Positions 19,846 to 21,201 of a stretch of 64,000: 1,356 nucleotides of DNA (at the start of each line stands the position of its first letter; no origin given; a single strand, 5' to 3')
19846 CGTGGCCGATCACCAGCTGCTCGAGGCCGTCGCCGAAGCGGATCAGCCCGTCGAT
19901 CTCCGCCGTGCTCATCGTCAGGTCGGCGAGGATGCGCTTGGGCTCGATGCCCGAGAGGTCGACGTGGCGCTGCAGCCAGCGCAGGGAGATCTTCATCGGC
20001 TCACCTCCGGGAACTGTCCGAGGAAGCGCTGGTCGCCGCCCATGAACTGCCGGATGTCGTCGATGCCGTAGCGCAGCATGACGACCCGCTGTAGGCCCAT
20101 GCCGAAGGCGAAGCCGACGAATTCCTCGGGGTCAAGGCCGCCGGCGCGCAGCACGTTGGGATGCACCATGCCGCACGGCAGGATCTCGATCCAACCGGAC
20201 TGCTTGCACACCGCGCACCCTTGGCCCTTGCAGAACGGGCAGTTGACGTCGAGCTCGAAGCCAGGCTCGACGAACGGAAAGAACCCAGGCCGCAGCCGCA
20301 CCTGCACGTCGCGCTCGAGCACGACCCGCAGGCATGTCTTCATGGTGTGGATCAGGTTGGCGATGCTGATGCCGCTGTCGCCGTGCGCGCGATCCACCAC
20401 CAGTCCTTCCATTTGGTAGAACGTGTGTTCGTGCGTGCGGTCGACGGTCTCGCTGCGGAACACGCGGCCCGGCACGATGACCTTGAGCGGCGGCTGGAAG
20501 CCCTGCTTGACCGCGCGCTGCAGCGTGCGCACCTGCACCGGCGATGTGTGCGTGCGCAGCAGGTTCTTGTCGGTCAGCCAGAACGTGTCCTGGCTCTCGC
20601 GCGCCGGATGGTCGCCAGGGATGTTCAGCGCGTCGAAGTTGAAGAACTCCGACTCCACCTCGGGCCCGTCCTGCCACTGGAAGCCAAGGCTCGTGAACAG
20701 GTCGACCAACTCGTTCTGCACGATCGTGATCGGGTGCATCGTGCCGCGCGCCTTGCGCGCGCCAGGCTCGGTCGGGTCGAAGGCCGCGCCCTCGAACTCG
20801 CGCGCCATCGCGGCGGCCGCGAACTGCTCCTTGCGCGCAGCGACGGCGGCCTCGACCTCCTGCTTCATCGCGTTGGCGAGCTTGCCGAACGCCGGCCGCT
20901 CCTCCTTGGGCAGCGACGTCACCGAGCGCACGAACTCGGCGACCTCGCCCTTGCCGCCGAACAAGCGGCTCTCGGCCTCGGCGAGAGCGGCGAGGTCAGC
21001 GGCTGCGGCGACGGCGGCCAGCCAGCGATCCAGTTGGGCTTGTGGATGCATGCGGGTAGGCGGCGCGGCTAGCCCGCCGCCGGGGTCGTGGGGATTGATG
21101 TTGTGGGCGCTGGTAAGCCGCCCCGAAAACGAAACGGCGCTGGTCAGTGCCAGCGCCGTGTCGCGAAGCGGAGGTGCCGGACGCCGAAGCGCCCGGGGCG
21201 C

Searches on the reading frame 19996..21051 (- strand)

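Call 49: search_protein_families(library=pfam, proteins=[window:19996-21051:-], max_evalue=0.0001)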
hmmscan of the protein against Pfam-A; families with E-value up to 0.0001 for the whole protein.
window:19996-21051:- (352 aa): 2 families
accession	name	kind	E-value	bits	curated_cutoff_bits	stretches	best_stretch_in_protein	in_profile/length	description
PF01409.25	tRNA-synt_2d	-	7.1e-87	291.4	19.8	1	92-347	3-246/246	tRNA synthetases class II core domain (F)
PF02912.23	Phe_tRNA-synt_N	-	9.5e-17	61.2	22.3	1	19-85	2-68/69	Aminoacyl tRNA synthetase class II, N-terminal domain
